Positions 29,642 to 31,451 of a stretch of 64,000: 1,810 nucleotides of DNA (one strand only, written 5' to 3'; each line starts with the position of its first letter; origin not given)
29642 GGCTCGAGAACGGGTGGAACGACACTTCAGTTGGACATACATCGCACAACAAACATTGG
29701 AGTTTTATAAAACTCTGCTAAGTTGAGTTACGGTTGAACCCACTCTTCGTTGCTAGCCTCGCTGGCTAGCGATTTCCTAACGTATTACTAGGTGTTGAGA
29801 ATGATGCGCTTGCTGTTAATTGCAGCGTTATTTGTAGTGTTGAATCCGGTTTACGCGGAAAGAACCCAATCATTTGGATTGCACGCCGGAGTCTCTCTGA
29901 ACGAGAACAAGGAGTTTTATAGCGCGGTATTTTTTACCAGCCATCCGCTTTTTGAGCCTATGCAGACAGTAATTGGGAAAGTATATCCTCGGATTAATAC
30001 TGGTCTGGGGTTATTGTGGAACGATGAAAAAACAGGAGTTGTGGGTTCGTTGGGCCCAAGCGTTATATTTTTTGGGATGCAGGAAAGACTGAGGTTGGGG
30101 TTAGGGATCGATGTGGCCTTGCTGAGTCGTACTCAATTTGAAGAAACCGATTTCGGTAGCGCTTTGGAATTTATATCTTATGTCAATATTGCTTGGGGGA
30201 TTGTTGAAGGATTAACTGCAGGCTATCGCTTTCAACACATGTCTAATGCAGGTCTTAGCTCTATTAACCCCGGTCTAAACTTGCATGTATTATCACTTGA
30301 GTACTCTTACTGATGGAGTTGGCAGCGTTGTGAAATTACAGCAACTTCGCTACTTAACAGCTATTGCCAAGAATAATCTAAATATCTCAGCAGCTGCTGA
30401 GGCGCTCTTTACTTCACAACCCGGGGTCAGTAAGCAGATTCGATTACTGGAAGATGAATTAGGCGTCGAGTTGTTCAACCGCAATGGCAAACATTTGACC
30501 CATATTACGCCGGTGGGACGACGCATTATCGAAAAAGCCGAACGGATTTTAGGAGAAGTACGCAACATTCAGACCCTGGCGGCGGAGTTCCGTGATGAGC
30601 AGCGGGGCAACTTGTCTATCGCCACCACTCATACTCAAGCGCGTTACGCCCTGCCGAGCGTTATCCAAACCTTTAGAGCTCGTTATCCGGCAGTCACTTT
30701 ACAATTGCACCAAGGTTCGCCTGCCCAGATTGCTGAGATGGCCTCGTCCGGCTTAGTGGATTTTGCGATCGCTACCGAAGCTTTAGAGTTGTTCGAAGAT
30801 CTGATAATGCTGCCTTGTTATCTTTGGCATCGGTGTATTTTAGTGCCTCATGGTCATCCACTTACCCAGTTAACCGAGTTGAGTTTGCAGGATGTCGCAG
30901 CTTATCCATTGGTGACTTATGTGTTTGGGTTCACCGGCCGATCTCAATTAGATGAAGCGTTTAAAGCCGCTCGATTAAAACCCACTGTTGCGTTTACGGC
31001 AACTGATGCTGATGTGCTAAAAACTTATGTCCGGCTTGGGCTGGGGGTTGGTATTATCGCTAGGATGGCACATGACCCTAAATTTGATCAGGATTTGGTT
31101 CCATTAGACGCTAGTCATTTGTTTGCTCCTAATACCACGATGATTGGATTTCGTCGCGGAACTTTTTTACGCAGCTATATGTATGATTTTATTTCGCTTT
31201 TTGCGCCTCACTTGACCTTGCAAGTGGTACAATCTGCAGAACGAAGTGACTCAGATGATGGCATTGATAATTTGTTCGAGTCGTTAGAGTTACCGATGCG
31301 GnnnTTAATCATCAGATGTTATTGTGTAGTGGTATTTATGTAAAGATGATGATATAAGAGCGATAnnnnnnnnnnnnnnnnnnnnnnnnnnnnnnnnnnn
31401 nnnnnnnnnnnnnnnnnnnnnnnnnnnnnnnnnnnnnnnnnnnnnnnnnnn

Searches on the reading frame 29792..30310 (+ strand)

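Call 3: search_protein_families(library=pfam, proteins=[window:29792-30310:+], max_evalue=0.1)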
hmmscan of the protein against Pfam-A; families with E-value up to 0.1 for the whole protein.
window:29792-30310:+ (173 aa): 1 family
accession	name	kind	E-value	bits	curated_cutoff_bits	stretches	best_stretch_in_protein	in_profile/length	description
PF09411.16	PagL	-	2.7e-20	73.3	23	1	75-172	36-136/136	Lipid A 3-O-deacylase (PagL)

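Call 4: search_protein_families(library=ncbifam, proteins=[window:29792-30310:+], max_evalue=0.1)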
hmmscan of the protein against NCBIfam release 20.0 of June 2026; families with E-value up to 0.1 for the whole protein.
window:29792-30310:+ (173 aa): 0 families

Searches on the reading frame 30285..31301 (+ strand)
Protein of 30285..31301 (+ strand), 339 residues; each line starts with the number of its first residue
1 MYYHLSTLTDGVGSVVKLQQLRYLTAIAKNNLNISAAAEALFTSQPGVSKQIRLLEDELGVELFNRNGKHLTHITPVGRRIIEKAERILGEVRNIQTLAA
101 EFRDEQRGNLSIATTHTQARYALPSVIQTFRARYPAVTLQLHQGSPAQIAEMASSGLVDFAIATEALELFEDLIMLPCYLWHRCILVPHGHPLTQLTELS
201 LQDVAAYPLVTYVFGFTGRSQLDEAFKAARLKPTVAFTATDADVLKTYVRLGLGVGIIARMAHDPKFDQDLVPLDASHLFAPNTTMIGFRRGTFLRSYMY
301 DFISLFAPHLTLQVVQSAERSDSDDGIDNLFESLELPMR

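Call 3: search_protein_families(library=pfam, proteins=[window:30285-31301:+], max_evalue=0.1)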
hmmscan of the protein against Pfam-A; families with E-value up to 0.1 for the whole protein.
window:30285-31301:+ (339 aa): 5 families
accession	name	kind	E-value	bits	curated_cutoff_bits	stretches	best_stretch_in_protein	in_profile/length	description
PF03466.25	LysR_substrate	-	1.8e-41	142.2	28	1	104-308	2-206/209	LysR substrate binding domain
PF00126.33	HTH_1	-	7.9e-18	64.6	26.6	1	18-79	1-60/60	Bacterial regulatory helix-turn-helix protein, lysR family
PF12802.13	MarR_2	-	0.0002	21.9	27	1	17-57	4-46/61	MarR family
PF13556.12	HTH_30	-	0.00045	20.4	27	1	21-67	2-48/59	PucR C-terminal helix-turn-helix domain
PF12849.12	PBP_like_2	-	0.084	13.1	27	0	105-167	7-68/267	PBP superfamily domain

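Call 4: search_protein_families(library=ncbifam, proteins=[window:30285-31301:+], max_evalue=0.1)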
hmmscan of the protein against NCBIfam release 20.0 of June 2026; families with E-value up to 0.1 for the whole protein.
window:30285-31301:+ (339 aa): 57 families (the best 25 are shown)
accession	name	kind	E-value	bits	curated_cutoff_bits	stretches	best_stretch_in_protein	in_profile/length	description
NF009326.0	PRK12681.1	equivalog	5.4e-159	528.9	436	1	16-339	1-324/324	HTH-type transcriptional regulator CysB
NF009327.0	PRK12684.1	subfamily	3.7e-133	443.6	402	1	17-322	2-307/313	CysB family HTH-type transcriptional regulator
NF009324.0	PRK12679.1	equivalog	5.3e-98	328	491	1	17-328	2-313/316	HTH-type transcriptional regulator Cbl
NF009325.0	PRK12680.1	equivalog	3.7e-72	243.4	482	1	17-310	2-295/327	LysR family transcriptional regulator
NF053705.1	TransRegGltCGpos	equivalog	4.3e-44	150.9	350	1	17-269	2-252/300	glutamate biosynthesis transcriptional regulator GltC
NF008416.0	PRK11242.1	equivalog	1e-35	123.5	277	1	18-304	3-285/300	transcriptional regulator CynR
TIGR03339.1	phn_lysR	subfamily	3.4e-34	118.4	341.1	1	20-262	1-237/279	aminoethylphosphonate catabolism associated LysR family transcriptional regulator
NF040786.1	LysR_Sec_metab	equivalog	5.1e-34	117.6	250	1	17-268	2-255/298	selenium metabolism-associated LysR family transcriptional regulator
NF047520.1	trans_act_CidR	equivalog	2.7e-30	105.5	415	1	18-260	3-242/292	cidABC operon transcriptional activator CidR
NF008361.0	PRK11151.1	equivalog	2.6e-29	102.5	329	1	18-299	3-282/305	DNA-binding transcriptional regulator OxyR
NF045775.1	acetoin_reg_AlsR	exception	1.3e-28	100.3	430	1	17-280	2-263/290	acetoin biosynthesis transcriptional regulator AlsR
NF008722.0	PRK11716.1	equivalog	1.3e-27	96.6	246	1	18-260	3-243/293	HTH-type transcriptional activator IlvY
NF008239.0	PRK11013.1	equivalog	5.7e-26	91.3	288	1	24-261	12-246/309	LysR family transcriptional regulator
NF007385.0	PRK09906.1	equivalog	2.1e-25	89.5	356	1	17-263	2-246/296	DNA-binding transcriptional regulator HcaR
NF052633.1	LysR_TF_PsrA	exception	1.4e-23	83.3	540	1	33-267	21-252/297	L-proline-binding transcription factor PsrA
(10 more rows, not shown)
